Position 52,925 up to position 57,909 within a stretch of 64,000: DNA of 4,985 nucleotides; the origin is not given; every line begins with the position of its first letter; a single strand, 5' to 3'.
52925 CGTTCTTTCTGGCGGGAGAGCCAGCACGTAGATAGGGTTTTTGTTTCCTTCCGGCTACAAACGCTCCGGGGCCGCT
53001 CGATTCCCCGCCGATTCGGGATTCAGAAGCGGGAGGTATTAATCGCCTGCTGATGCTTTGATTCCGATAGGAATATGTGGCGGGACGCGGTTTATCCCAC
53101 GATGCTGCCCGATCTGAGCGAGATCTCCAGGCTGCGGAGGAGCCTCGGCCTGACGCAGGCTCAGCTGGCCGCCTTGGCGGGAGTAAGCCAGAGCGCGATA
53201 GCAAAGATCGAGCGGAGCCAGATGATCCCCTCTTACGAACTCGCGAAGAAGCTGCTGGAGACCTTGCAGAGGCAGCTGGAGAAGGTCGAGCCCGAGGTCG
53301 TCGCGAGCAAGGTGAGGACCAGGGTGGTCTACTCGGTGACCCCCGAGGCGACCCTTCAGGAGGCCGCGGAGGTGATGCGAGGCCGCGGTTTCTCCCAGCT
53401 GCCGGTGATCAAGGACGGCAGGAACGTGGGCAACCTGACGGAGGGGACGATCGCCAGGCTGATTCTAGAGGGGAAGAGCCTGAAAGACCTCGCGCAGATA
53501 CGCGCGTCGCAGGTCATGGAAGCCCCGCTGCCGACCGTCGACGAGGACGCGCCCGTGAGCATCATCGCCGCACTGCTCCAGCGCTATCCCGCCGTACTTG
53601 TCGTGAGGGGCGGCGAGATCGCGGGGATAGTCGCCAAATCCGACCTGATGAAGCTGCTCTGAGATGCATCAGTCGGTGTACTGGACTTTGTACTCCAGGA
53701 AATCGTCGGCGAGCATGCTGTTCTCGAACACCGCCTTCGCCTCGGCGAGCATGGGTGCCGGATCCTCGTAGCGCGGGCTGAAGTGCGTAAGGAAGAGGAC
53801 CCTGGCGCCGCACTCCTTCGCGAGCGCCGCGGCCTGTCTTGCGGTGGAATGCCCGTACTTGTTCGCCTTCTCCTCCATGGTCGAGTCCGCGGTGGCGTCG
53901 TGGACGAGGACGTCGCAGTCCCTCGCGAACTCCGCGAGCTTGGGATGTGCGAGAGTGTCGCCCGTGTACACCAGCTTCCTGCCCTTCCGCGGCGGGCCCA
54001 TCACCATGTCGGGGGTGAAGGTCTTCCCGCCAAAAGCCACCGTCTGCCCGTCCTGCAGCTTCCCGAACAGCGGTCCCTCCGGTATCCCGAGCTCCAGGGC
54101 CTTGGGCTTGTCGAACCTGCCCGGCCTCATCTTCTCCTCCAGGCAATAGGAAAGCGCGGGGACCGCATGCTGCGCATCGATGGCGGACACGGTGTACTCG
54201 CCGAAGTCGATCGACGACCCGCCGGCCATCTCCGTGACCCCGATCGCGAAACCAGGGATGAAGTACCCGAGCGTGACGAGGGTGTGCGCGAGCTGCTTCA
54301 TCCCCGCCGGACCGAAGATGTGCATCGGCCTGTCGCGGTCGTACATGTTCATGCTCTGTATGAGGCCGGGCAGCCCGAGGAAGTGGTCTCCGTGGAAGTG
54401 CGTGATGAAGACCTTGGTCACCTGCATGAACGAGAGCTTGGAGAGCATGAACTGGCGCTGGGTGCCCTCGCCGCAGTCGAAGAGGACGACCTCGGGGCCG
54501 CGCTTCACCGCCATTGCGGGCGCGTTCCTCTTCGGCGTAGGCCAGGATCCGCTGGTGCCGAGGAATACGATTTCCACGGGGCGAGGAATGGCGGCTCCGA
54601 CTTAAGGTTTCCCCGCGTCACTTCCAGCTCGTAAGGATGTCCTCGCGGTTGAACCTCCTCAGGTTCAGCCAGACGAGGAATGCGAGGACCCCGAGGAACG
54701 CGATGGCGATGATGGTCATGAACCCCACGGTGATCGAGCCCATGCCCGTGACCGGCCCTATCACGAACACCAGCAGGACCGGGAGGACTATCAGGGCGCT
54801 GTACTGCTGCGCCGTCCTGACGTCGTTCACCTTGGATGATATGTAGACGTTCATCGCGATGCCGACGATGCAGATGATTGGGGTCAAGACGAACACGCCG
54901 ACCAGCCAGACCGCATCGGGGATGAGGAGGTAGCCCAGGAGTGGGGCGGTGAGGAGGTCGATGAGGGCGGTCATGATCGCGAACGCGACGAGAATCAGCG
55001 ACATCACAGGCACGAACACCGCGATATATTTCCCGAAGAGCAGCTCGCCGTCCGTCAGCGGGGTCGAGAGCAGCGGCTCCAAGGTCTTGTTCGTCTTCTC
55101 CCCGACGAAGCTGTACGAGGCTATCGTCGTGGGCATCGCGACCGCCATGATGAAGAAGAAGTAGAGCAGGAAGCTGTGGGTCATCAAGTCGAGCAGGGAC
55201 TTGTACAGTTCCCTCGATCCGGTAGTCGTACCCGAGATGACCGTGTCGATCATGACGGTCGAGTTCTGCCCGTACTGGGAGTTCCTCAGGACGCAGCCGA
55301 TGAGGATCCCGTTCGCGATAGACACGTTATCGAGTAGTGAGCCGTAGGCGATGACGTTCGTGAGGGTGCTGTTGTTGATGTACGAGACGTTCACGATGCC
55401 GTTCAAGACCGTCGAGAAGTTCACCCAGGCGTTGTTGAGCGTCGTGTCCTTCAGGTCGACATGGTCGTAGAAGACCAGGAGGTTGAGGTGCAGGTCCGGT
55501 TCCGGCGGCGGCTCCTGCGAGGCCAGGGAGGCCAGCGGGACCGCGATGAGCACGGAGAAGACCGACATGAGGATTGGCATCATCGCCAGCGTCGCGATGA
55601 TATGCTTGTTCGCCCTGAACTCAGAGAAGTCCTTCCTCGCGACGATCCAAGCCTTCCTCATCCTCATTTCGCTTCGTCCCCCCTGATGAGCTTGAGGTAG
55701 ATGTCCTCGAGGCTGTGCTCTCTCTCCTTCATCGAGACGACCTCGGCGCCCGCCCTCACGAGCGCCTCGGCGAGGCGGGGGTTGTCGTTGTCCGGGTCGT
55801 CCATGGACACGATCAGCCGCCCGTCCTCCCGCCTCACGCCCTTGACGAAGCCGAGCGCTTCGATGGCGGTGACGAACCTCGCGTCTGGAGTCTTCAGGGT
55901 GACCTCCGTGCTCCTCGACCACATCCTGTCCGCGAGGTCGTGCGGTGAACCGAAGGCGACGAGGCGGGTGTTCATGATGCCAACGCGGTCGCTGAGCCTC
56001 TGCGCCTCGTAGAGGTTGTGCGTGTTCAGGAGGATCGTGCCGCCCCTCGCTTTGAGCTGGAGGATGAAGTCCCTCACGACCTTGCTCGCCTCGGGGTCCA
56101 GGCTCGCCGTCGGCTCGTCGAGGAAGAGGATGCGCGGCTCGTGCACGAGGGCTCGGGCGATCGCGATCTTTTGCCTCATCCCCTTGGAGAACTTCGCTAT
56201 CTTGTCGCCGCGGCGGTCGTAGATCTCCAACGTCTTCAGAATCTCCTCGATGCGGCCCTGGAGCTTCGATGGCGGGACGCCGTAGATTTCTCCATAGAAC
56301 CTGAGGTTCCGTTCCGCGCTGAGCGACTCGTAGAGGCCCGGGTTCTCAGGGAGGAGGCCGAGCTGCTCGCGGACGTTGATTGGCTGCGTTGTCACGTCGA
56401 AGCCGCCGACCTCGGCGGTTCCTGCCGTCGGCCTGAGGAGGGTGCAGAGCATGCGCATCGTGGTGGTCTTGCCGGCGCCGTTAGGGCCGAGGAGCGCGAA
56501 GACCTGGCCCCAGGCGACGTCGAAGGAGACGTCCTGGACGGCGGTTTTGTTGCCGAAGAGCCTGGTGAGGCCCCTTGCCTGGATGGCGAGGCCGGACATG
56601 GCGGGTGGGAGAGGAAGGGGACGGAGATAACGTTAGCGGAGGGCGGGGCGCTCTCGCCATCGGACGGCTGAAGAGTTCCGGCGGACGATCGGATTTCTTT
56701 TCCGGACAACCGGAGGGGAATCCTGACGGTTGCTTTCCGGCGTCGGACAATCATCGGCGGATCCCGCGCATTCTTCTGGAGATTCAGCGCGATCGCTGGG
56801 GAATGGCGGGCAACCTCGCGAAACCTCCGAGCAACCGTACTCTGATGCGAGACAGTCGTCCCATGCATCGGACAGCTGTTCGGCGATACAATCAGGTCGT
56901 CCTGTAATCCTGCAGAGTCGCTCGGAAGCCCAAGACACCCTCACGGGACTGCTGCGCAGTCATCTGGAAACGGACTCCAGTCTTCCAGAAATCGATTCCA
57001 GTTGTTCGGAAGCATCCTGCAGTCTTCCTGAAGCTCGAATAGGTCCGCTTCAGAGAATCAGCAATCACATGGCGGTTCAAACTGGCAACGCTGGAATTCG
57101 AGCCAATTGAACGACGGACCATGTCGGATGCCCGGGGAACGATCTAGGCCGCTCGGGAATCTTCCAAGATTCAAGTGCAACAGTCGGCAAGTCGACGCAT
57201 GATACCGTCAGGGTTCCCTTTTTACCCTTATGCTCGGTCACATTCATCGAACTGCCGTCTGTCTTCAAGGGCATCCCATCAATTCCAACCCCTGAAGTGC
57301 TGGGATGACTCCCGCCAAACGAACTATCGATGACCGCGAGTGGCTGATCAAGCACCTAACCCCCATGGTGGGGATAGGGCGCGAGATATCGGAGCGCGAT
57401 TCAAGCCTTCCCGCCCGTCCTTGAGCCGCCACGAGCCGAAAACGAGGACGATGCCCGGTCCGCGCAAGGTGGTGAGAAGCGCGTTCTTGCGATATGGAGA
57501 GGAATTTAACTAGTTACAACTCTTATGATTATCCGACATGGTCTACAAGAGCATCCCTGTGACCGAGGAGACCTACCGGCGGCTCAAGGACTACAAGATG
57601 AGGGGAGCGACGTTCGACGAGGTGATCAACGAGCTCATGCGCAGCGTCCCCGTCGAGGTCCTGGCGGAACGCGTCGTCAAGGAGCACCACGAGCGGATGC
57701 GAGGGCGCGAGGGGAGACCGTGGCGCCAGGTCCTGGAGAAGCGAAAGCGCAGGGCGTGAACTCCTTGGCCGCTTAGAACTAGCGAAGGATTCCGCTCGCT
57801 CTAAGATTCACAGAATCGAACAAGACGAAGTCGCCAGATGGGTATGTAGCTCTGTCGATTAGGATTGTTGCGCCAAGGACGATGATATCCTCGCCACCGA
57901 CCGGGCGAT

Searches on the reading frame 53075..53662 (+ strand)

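Call 9: search_protein_families(library=pfam, proteins=[window:53075-53662:+], max_evalue=0.001)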
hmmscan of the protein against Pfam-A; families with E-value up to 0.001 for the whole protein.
window:53075-53662:+ (195 aa): 6 families
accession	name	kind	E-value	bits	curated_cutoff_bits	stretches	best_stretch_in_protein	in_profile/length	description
PF00571.33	CBS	-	2.9e-20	72.8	24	2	79-131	3-56/57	CBS domain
PF01381.28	HTH_3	-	1.1e-13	51.5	23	1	18-69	2-53/55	Helix-turn-helix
PF13560.12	HTH_31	-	1.8e-09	38.2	27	1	19-68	8-58/64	Helix-turn-helix domain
PF12844.13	HTH_19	-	1e-06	28.9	30.2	1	18-64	5-51/64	Helix-turn-helix domain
PF15731.11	MqsA_antitoxin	-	0.00051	20.6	30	1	13-69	70-125/131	Antitoxin component of bacterial toxin-antitoxin system, MqsA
PF20432.4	Xre-like-HTH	-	0.00065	20.4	25.8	0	17-49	15-48/63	Antitoxin Xre-like helix-turn-helix domain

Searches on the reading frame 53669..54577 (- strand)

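Call 9: search_protein_families(library=pfam, proteins=[window:53669-54577:-], max_evalue=0.001)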
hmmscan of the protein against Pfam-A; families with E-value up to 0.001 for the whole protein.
window:53669-54577:- (302 aa): 3 families
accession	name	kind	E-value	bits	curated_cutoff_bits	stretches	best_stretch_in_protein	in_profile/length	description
PF12706.13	Lactamase_B_2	-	2.8e-21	76.5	27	2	31-141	3-116/200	Beta-lactamase superfamily domain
PF00753.33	Lactamase_B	-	8.1e-10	39.4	22.7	1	22-74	9-65/196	Metallo-beta-lactamase superfamily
PF13691.12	Lactamase_B_4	-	6.6e-06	26.1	27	1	32-64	25-59/63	tRNase Z endonuclease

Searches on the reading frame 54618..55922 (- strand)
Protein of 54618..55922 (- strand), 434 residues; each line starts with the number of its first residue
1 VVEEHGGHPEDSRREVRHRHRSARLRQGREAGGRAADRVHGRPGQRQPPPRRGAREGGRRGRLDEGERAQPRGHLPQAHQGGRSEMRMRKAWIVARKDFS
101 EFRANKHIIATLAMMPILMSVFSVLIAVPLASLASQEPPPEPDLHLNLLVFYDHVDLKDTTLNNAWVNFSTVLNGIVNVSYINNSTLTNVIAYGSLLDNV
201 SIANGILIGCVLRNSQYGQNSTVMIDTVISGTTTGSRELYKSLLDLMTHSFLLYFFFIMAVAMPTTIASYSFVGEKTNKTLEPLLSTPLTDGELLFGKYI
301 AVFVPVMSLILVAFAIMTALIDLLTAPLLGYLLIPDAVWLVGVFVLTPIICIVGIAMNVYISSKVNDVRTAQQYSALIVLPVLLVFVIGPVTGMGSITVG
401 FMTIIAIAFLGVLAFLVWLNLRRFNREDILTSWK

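Call 9: search_protein_families(library=pfam, proteins=[window:54618-55922:-], max_evalue=0.001)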
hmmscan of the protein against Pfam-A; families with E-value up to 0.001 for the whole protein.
window:54618-55922:- (434 aa): 3 families
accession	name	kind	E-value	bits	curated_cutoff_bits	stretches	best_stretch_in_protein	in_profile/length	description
PF12679.13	ABC2_membrane_2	-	6.2e-13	49.1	27.2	1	92-399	1-211/283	ABC-2 family transporter protein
PF12730.13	ABC2_membrane_4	-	1.3e-08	35.4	27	1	237-358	39-164/179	ABC-2 family transporter protein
PF12698.13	ABC2_membrane_3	-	3.4e-07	30.1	31.6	1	181-405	95-306/347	ABC-2 family transporter protein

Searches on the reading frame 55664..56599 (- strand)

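Call 9: search_protein_families(library=pfam, proteins=[window:55664-56599:-], max_evalue=0.001)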
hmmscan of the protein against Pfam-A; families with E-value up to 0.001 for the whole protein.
window:55664-56599:- (311 aa): 3 families
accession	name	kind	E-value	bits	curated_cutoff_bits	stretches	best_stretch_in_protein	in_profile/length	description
PF00005.33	ABC_tran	-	8.8e-33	114.2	25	1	22-165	2-137/137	ABC transporter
PF13304.12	AAA_21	-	4.9e-15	56.8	27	1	94-197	193-301/304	AAA domain, putative AbiEii toxin, Type IV TA system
PF13732.12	DrrA1-3_C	-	6e-08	33.7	27.4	1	231-304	13-80/81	ATP-binding protein DrrA1-3-like, C-terminal domain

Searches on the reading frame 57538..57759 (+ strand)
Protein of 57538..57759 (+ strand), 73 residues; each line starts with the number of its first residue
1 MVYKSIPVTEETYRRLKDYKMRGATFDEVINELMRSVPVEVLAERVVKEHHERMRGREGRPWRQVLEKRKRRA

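Call 42: search_protein_families(library=pfam, proteins=[window:57538-57759:+], max_evalue=0.01)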
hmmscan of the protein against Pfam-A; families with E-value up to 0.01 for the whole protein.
window:57538-57759:+ (73 aa): 2 families
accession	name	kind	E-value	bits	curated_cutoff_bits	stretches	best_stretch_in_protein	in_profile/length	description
PF02697.20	VAPB_antitox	-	7.1e-06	27.2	27.9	1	4-35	1-32/69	Putative antitoxin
PF24434.1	DUF7557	-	2e-05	24.4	25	1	5-34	3-32/45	Family of unknown function (DUF7557)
